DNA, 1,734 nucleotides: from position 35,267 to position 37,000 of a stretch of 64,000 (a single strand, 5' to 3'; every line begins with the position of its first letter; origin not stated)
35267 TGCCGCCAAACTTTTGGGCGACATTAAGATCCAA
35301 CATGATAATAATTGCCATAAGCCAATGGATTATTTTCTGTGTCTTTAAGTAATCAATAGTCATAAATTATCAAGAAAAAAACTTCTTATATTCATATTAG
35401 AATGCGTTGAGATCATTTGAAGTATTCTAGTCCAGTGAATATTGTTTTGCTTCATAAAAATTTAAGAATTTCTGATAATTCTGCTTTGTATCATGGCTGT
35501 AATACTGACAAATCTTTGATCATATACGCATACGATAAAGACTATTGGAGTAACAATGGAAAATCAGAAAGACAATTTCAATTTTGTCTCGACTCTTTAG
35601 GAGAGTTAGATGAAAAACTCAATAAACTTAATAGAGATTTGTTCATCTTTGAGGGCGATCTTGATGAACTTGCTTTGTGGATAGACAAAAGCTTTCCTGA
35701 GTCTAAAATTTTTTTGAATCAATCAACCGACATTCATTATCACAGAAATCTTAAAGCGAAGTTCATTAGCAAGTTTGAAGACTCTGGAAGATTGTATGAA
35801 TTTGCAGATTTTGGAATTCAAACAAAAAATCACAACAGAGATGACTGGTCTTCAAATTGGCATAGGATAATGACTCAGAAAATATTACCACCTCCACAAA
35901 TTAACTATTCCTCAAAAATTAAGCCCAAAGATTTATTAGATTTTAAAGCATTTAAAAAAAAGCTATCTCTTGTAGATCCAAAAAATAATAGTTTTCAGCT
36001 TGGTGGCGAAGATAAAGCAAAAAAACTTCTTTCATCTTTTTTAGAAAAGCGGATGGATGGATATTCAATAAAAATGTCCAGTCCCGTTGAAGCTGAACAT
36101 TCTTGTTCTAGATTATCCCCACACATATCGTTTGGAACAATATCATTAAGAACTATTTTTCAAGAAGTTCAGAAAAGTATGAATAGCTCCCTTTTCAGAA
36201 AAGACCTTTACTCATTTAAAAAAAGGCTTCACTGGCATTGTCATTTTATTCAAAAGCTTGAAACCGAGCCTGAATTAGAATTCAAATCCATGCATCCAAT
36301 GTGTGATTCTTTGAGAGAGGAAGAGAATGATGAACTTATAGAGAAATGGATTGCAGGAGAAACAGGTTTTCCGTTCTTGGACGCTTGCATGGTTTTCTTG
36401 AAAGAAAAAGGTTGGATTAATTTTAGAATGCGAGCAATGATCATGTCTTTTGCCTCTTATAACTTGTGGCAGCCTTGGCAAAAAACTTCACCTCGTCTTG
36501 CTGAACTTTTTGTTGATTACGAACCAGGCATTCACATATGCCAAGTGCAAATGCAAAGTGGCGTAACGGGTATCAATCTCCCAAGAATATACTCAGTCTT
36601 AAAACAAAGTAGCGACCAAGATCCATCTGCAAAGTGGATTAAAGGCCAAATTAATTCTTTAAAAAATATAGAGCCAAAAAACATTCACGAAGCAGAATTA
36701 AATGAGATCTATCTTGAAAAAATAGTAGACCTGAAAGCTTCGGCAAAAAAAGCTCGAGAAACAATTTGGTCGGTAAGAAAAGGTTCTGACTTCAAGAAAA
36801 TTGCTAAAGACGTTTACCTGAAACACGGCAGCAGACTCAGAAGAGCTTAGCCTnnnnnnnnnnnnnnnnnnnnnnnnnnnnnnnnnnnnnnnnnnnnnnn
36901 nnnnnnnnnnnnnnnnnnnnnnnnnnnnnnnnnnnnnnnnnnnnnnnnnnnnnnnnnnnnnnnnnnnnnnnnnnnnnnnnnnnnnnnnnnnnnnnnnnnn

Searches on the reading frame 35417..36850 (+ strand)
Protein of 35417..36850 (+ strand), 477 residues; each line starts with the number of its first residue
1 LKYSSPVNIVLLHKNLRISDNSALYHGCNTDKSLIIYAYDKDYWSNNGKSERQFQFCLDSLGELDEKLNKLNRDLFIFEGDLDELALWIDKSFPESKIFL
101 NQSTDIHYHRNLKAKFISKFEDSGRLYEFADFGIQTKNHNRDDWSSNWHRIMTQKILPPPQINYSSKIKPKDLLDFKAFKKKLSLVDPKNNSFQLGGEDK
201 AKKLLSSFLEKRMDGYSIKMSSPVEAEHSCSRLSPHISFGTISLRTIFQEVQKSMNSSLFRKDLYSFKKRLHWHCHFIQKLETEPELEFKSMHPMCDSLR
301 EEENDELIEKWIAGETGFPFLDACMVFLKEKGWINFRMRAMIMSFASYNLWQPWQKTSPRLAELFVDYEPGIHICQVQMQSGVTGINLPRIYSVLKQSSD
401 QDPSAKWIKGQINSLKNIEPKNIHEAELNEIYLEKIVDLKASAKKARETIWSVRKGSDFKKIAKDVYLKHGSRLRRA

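Call 3: search_protein_families(library=pfam, proteins=[window:35417-36850:+], max_evalue=0.01)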
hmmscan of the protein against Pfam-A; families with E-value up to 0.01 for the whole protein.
window:35417-36850:+ (477 aa): 2 families
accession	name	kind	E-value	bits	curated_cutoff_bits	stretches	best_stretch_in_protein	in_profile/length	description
PF03441.19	FAD_binding_7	-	1.5e-45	155.5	27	1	268-451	2-202/203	FAD binding domain of DNA photolyase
PF00875.24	DNA_photolyase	-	9.2e-13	48.9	26.6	1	9-110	2-104/164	DNA photolyase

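Call 4: search_protein_families(library=ncbifam, proteins=[window:35417-36850:+], max_evalue=0.01)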
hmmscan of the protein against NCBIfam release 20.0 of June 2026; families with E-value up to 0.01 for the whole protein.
window:35417-36850:+ (477 aa): 5 families
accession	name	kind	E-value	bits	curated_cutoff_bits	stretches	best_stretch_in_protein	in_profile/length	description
TIGR03556.1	photolyase_8HDF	exception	4.3e-27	95.1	884.6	1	12-430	6-442/471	deoxyribodipyrimidine photo-lyase, 8-HDF type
TIGR02765.1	crypto_DASH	subfamily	1.5e-26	93.3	317.05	1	8-410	3-426/431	DASH family cryptochrome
NF007955.0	PRK10674.1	equivalog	7.7e-26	91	506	1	7-426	3-434/472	deoxyribodipyrimidine photo-lyase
TIGR02766.1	crypt_chrom_pln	subfamily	1.1e-16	60.8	603.85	1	9-425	3-441/480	cryptochrome photoreceptor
TIGR00591.1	phr2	superfamily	1.4e-09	37.8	550.05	1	157-255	183-280/453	deoxyribodipyrimidine photo-lyase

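Call 22: search_solved_structures(query=window:35417-36850:+, max_evalue=0.00001)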
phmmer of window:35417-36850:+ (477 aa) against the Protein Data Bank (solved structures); distinct sequences matched with E-value up to 0.00001: 50.
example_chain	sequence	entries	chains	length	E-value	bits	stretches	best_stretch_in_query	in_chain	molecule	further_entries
2e0i_A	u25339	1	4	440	7.5e-29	104.2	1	10-426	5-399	432aa long hypothetical deoxyribodipyrimidine photolyase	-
6ptz_A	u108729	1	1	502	4.3e-22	81.9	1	188-425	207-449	Cryptochrome-1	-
6pu0_A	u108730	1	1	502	1.5e-21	80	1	188-425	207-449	Cryptochrome-1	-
6kx4_A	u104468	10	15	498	2.3e-20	76.2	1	196-373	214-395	Cryptochrome-1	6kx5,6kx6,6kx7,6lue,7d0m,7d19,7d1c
4u8h_A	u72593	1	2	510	2.3e-20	76.2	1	196-423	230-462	Cryptochrome-2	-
4i6e_A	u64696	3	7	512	2.3e-20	76.2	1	196-423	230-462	Cryptochrome-2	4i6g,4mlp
6kx8_A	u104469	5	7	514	2.4e-20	76.1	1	196-423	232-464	Cryptochrome-2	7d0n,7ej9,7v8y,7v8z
5t5x_A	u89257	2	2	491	2.5e-20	76.1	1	196-373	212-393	Cryptochrome-1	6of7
4ct0_A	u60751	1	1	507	2.8e-20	75.9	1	196-373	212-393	CRYPTOCHROME-1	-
4i6j_A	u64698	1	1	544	2.9e-20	75.8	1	196-423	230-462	Cryptochrome-2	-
9dc0_A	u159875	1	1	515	3e-20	75.8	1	226-372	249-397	Cryptochrome-1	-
4k0r_A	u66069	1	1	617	5.6e-20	74.9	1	196-373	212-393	Cryptochrome-1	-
4u63_A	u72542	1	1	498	6e-20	74.8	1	6-425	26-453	DNA photolyase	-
3cvx_A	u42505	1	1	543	4e-18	68.8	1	191-417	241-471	RE11660p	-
7ayv_A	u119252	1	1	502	4.1e-18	68.8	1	191-417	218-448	RE11660p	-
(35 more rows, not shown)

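Call 65: find_homologous_proteins(query=window:35417-36850:+)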
Query window:35417-36850:+ (477 aa): 7978 proteins with E <= 0.001 among 8000 candidates; the best 120 are listed.
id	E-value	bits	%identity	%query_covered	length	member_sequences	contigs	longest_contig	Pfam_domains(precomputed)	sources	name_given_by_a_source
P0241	0.0e+0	1076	98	100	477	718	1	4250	PF00875.25,PF03441.20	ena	-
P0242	0.0e+0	1064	97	100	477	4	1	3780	PF00875.25,PF03441.20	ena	-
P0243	0.0e+0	1028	94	99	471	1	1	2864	PF00875.25,PF03441.20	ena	-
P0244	8.8e-285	963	88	100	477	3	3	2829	PF00875.25,PF03441.20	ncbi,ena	-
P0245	2.3e-271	919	94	88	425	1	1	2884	PF00875.25,PF03441.20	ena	-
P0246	2.7e-255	866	78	100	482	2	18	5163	PF00875.25,PF03441.20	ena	-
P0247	7.2e-255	864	77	100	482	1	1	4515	PF00875.25,PF03441.20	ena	-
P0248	1.2e-254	864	77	100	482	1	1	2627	PF00875.25,PF03441.20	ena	-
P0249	3.2e-252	856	77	100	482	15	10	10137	PF00875.25,PF03441.20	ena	-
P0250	2.8e-245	833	75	100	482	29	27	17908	PF00875.25,PF03441.20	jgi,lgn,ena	-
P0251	9.3e-223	758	71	99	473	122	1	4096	PF00875.25,PF03441.20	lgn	-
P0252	2.8e-196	671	63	99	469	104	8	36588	PF00875.25,PF03441.20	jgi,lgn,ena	-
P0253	1.5e-193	662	62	99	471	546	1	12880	PF00875.25,PF03441.20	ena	-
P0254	7.0e-189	647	62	99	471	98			PF00875.25,PF03441.20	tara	tara:strand:- start:191 stop:1606 length:1416 start_codon:yes stop_codon:yes gene_type:complete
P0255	1.1e-186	640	61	99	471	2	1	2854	PF00875.25,PF03441.20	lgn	-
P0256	4.5e-183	628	60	98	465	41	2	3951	PF00875.25,PF03441.20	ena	-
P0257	7.8e-183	627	60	98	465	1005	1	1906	PF00875.25,PF03441.20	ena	-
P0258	9.9e-183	626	60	98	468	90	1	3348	PF00875.25,PF03441.20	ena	-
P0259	7.4e-180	617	59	98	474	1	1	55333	PF00875.25,PF03441.20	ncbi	-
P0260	9.5e-180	617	60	98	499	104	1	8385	PF00875.25,PF03441.20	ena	-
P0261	2.0e-179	616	59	99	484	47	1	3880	PF00875.25,PF03441.20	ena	-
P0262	2.7e-179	615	58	98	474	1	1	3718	PF00875.25,PF03441.20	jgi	-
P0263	5.8e-179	614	58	99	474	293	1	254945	PF00875.25,PF03441.20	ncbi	-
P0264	6.0e-179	614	60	98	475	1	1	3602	PF00875.25,PF03441.20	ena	-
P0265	6.9e-179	614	60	98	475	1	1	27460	PF00875.25,PF03441.20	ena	-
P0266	8.3e-179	614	60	98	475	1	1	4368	PF00875.25,PF03441.20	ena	-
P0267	8.4e-179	614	60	98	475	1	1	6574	PF00875.25,PF03441.20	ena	-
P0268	9.0e-179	613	60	98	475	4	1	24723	PF00875.25,PF03441.20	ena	-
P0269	1.0e-178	613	60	98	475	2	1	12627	PF00875.25,PF03441.20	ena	-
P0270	1.1e-178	613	58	99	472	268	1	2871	PF00875.25,PF03441.20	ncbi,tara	tara:strand:- start:480 stop:1898 length:1419 start_codon:yes stop_codon:yes gene_type:complete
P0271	1.3e-178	613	58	98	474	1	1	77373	PF00875.25,PF03441.20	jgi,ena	jgi:deoxyribodipyrimidine photo-lyase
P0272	1.4e-178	613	59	98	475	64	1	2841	PF00875.25,PF03441.20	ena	-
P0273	1.4e-178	613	59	98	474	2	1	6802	PF00875.25,PF03441.20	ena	-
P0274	1.6e-178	613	59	98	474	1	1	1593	PF00875.25,PF03441.20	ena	-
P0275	2.7e-178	612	58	98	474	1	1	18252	PF00875.25,PF03441.20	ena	-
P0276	2.8e-178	612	60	98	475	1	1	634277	PF00875.25,PF03441.20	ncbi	-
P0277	2.8e-178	612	58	98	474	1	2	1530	PF00875.25,PF03441.20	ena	-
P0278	2.9e-178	612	59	98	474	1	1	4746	PF00875.25,PF03441.20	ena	-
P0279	3.1e-178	612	58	98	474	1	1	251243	PF00875.25,PF03441.20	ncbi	ncbi:MAG: deoxyribodipyrimidine photo-lyase/cryptochrome family protein [Gammaproteobacteria bacteri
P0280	3.5e-178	611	60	98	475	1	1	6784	PF00875.25,PF03441.20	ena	-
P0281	9.0e-178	610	58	98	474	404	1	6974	PF00875.25,PF03441.20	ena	-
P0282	1.4e-177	609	59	98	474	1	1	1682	PF00875.25,PF03441.20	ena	-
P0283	1.7e-177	609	60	98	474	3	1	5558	PF00875.25,PF03441.20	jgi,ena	-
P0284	1.8e-177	609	60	98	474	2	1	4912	PF00875.25,PF03441.20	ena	-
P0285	2.4e-177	609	57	99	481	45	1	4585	PF00875.25,PF03441.20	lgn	-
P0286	3.2e-177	608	59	98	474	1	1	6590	PF00875.25,PF03441.20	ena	-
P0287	4.7e-177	608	58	98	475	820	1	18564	PF00875.25,PF03441.20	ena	-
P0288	4.8e-177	608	59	98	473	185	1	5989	PF00875.25,PF03441.20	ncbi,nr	ncbi:MAG: deoxyribodipyrimidine photo-lyase/cryptochrome family protein [Pseudomonadota bacterium]|n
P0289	8.5e-177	607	58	98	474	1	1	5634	PF00875.25,PF03441.20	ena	-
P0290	7.6e-176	604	58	99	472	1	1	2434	PF00875.25,PF03441.20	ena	-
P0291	2.8e-175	602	58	99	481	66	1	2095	PF00875.25,PF03441.20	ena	-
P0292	1.2e-173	596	99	56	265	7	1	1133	PF03441.20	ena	-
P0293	2.6e-173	595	57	99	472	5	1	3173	PF00875.25,PF03441.20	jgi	jgi:deoxyribodipyrimidine photo-lyase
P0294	3.4e-173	595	58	99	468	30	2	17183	PF00875.25,PF03441.20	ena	-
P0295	5.5e-173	594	58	99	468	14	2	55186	PF00875.25,PF03441.20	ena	-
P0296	5.7e-173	594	57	99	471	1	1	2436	PF00875.25,PF03441.20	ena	-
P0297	5.8e-173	594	57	99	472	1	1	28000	PF00875.25,PF03441.20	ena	-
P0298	6.2e-173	594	58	99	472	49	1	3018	PF00875.25,PF03441.20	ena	-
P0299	7.5e-173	594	56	99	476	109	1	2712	PF00875.25,PF03441.20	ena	-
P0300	8.0e-173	594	58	99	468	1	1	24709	PF00875.25,PF03441.20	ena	-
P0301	9.7e-173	594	57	99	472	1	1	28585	PF00875.25,PF03441.20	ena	-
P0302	1.0e-172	593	57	99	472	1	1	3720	PF00875.25,PF03441.20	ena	-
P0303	1.1e-172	593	58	99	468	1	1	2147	PF00875.25,PF03441.20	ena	-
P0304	1.1e-172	593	58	99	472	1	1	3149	PF00875.25,PF03441.20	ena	-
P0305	1.2e-172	593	57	98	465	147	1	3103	PF00875.25,PF03441.20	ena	-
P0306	1.4e-172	593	58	99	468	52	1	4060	PF00875.25,PF03441.20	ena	-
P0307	1.4e-172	593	58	99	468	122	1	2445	PF00875.25,PF03441.20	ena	-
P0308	1.6e-172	593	57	99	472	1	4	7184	PF00875.25,PF03441.20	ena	-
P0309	1.7e-172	593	57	99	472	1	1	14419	PF00875.25,PF03441.20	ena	-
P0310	2.1e-172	592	57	99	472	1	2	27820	PF00875.25,PF03441.20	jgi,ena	jgi:deoxyribodipyrimidine photo-lyase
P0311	2.2e-172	592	57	99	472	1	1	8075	PF00875.25,PF03441.20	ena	-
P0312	3.6e-172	592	57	99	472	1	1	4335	PF00875.25,PF03441.20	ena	-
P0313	4.0e-172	591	58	99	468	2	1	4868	PF00875.25,PF03441.20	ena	-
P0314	4.4e-172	591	57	99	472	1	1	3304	PF00875.25,PF03441.20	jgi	-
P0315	6.1e-172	591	58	99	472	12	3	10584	PF00875.25,PF03441.20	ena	-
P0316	6.4e-172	591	57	99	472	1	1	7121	PF00875.25,PF03441.20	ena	-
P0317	7.4e-172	591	57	99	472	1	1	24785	PF00875.25,PF03441.20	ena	-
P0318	7.4e-172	591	57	96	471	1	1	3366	PF00875.25,PF03441.20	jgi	-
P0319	8.2e-172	590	57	99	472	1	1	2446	PF00875.25,PF03441.20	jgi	jgi:deoxyribodipyrimidine photo-lyase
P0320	9.0e-172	590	57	99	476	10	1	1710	PF00875.25,PF03441.20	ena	-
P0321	9.3e-172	590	57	99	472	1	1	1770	PF00875.25,PF03441.20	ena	-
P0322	1.1e-171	590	57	99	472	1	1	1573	PF00875.25,PF03441.20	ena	-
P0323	1.4e-171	590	56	99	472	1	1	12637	PF00875.25,PF03441.20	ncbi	-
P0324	1.6e-171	590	57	99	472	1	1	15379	PF00875.25,PF03441.20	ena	-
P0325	1.8e-171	589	57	99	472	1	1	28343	PF00875.25,PF03441.20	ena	-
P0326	1.8e-171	589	57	99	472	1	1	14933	PF00875.25,PF03441.20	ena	-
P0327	1.9e-171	589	56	99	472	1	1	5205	PF00875.25,PF03441.20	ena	-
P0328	2.0e-171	589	56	99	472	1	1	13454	PF00875.25,PF03441.20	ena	-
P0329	2.0e-171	589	57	99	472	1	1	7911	PF00875.25,PF03441.20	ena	-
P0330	2.2e-171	589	56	99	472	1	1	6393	PF00875.25,PF03441.20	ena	-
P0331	2.2e-171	589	56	99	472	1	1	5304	PF00875.25,PF03441.20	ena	-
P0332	2.2e-171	589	56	99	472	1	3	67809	PF00875.25,PF03441.20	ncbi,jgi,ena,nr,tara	ncbi:MAG: hypothetical protein CMD79_02620 [Gammaproteobacteria bacterium]|nr:hypothetical protein [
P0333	3.5e-171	588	56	99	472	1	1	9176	PF00875.25,PF03441.20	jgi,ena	-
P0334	3.8e-171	588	57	99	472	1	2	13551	PF00875.25,PF03441.20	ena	-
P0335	4.0e-171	588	56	99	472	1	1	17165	PF00875.25,PF03441.20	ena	-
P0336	4.7e-171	588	56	99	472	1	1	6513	PF00875.25,PF03441.20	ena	-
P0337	4.9e-171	588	56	99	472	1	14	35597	PF00875.25,PF03441.20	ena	-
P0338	5.0e-171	588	56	99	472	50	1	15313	PF00875.25,PF03441.20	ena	-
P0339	5.8e-171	588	57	99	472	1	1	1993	PF00875.25,PF03441.20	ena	-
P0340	6.8e-171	587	56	99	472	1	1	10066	PF00875.25,PF03441.20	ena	-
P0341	7.8e-171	587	56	99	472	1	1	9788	PF00875.25,PF03441.20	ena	-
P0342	8.0e-171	587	56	99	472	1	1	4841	PF00875.25,PF03441.20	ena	-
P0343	8.2e-171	587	56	99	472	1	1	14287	PF00875.25,PF03441.20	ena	-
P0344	8.7e-171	587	56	99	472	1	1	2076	PF00875.25,PF03441.20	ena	-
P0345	1.0e-170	587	56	99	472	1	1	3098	PF00875.25,PF03441.20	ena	-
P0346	1.1e-170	587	57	99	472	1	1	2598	PF00875.25,PF03441.20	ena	-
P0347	1.1e-170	587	56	99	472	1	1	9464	PF00875.25,PF03441.20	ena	-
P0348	1.3e-170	587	56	99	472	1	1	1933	PF00875.25,PF03441.20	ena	-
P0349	1.5e-170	586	56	99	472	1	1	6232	PF00875.25,PF03441.20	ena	-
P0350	1.6e-170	586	56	99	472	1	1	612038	PF00875.25,PF03441.20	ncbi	-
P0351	1.9e-170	586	56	99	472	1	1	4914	PF00875.25,PF03441.20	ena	-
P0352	2.0e-170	586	56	99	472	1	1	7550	PF00875.25,PF03441.20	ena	-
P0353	2.1e-170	586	57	98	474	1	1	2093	PF00875.25,PF03441.20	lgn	-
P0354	2.9e-170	585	56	99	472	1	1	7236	PF00875.25,PF03441.20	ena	-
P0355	4.8e-170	585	56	99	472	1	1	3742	PF00875.25,PF03441.20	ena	-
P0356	6.8e-170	584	56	99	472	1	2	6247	PF00875.25,PF03441.20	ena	-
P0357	9.1e-170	584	56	99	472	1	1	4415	PF00875.25,PF03441.20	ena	-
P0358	9.8e-170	584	57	98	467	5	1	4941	PF00875.25,PF03441.20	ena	-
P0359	1.0e-169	584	57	98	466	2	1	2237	PF00875.25,PF03441.20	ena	-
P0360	1.0e-169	584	57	98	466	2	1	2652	PF00875.25,PF03441.20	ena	-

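Call 66: find_encoding_contigs(protein=P0250, flank=5000, max_places=2)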
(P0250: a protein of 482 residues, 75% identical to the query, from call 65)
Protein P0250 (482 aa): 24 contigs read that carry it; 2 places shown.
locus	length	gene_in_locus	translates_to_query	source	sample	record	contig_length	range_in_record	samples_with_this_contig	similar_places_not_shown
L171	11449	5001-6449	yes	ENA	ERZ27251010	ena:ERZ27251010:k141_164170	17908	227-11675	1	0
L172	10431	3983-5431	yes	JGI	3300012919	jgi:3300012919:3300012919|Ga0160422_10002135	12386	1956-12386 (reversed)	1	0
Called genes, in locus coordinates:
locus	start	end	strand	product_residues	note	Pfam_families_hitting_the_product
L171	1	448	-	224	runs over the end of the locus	?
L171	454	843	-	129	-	PF00903:Glyoxalase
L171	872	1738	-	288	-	PF02668:TauD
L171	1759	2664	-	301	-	PF00294:PfkB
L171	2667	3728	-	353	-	PF03747:ADP_ribosyl_GH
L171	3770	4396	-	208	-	-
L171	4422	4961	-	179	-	PF01292:Ni_hydr_CYTB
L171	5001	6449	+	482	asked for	PF00875:DNA_photolyase, PF03441:FAD_binding_7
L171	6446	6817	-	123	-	PF09996:DUF2237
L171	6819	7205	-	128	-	PF13664:DUF4149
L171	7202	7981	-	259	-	PF18754:Nmad3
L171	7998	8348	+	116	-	PF03960:ArsC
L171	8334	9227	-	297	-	PF00892:EamA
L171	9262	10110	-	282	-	PF04116:FA_hydroxylase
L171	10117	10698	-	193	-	PF08241:Methyltransf_11, PF13489:Methyltransf_23 (weak)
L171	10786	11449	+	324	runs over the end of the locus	PF02826:2-Hacid_dh_C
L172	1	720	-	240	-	?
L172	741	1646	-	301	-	PF00294:PfkB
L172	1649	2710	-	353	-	PF03747:ADP_ribosyl_GH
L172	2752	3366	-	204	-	-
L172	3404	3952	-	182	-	PF01292:Ni_hydr_CYTB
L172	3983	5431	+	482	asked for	PF00875:DNA_photolyase, PF03441:FAD_binding_7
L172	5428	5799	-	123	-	PF09996:DUF2237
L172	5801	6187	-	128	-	PF13664:DUF4149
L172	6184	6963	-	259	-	PF18754:Nmad3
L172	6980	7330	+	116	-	PF03960:ArsC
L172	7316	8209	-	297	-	PF00892:EamA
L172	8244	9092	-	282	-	PF04116:FA_hydroxylase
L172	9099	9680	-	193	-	PF08241:Methyltransf_11, PF13489:Methyltransf_23 (weak)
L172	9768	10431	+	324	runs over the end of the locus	PF02826:2-Hacid_dh_C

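Call 67: find_encoding_contigs(protein=P0252, flank=5000, max_places=2)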
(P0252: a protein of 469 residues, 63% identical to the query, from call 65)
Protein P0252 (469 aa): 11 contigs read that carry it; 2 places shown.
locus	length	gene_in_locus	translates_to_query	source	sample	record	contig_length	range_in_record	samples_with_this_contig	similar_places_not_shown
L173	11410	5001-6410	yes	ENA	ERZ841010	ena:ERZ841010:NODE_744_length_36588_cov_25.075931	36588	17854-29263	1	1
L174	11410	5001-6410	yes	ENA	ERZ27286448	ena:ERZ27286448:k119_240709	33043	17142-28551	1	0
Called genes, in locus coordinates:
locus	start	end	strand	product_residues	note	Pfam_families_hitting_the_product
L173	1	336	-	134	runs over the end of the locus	PF13664:DUF4149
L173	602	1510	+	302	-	PF00487:FA_desaturase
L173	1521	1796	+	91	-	-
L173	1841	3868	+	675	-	PF07715:Plug, PF00593:TonB_dep_Rec_b-barrel, PF14905:OMP_b-brl_3 (weak)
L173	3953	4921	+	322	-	PF02826:2-Hacid_dh_C, PF03446:NAD_binding_2 (weak)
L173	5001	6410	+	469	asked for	PF00875:DNA_photolyase, PF03441:FAD_binding_7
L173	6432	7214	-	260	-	-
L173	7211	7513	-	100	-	PF03992:ABM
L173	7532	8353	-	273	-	PF00378:ECH_1, PF16113:ECH_2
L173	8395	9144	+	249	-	-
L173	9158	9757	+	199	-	PF01323:DSBA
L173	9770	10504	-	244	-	PF02798:GST_N, PF13417:GST_N_3 (weak), PF13409:GST_N_2, PF00043:GST_C (weak)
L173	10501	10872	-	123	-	-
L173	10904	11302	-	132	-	PF03203:MerC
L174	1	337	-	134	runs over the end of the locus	PF13664:DUF4149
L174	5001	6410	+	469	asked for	PF00875:DNA_photolyase, PF03441:FAD_binding_7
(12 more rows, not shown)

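Call 68: find_encoding_contigs(protein=P0263, flank=5000, max_places=1)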
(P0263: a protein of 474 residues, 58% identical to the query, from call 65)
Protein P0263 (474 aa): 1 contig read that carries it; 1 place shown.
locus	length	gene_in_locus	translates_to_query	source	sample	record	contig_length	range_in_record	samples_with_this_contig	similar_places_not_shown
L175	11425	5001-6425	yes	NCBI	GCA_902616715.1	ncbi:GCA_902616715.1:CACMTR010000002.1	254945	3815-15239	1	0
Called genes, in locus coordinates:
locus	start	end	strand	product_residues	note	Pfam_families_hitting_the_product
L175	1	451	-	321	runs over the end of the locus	PF05875:Ceramidase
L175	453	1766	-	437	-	-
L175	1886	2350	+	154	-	PF23914:TPR_CcmH_CycH (faint), PF13431:TPR_17 (faint), PF14559:TPR_19 (faint), PF13428:TPR_14 (faint), PF13432:TPR_16 (faint), PF00515:TPR_1 (weak), PF07719:TPR_2 (weak), PF13181:TPR_8 (weak)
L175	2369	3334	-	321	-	PF00756:Esterase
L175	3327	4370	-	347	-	PF07555:NAGidase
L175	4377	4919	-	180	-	PF01292:Ni_hydr_CYTB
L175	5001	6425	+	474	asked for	PF00875:DNA_photolyase, PF03441:FAD_binding_7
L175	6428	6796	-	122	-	PF09996:DUF2237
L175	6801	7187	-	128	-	PF13664:DUF4149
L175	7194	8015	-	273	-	PF00378:ECH_1, PF16113:ECH_2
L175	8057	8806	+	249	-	-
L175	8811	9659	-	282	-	PF04116:FA_hydroxylase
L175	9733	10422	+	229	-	PF00903:Glyoxalase (weak)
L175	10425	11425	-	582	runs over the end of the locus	PF00474:SSF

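Call 73: find_encoding_contigs(protein=P0252, flank=10000, max_places=1)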
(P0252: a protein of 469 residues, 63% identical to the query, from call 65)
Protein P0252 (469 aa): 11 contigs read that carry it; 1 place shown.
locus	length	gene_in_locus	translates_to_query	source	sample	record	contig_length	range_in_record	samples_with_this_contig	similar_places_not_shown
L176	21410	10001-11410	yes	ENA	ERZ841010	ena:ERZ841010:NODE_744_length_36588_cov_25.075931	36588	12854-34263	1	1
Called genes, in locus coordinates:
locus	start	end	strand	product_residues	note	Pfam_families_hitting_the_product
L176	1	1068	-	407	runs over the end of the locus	PF00144:Beta-lactamase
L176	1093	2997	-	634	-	PF00743:FMO-like (weak), PF07992:Pyr_redox_2, PF13450:NAD_binding_8, PF13738:Pyr_redox_3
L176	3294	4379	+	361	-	PF00144:Beta-lactamase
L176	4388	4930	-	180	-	PF01292:Ni_hydr_CYTB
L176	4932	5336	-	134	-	PF13664:DUF4149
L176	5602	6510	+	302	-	PF00487:FA_desaturase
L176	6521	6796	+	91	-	-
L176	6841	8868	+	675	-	PF07715:Plug, PF00593:TonB_dep_Rec_b-barrel, PF14905:OMP_b-brl_3 (weak)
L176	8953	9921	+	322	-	PF02826:2-Hacid_dh_C, PF03446:NAD_binding_2 (weak)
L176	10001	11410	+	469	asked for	PF00875:DNA_photolyase, PF03441:FAD_binding_7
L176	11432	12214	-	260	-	-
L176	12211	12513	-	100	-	PF03992:ABM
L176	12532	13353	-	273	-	PF00378:ECH_1, PF16113:ECH_2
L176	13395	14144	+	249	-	-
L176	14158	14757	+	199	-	PF01323:DSBA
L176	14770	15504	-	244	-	PF02798:GST_N, PF13417:GST_N_3 (weak), PF13409:GST_N_2, PF00043:GST_C (weak)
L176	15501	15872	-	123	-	-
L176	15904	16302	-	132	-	PF03203:MerC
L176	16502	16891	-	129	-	PF01124:MAPEG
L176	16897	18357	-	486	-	PF04389:Peptidase_M28, PF01546:Peptidase_M20, PF07687:M20_dimer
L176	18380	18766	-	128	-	PF14347:DUF4399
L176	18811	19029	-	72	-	PF13783:DUF4177 (faint)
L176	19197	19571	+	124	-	-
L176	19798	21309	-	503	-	-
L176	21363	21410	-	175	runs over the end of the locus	PF13787:HXXEE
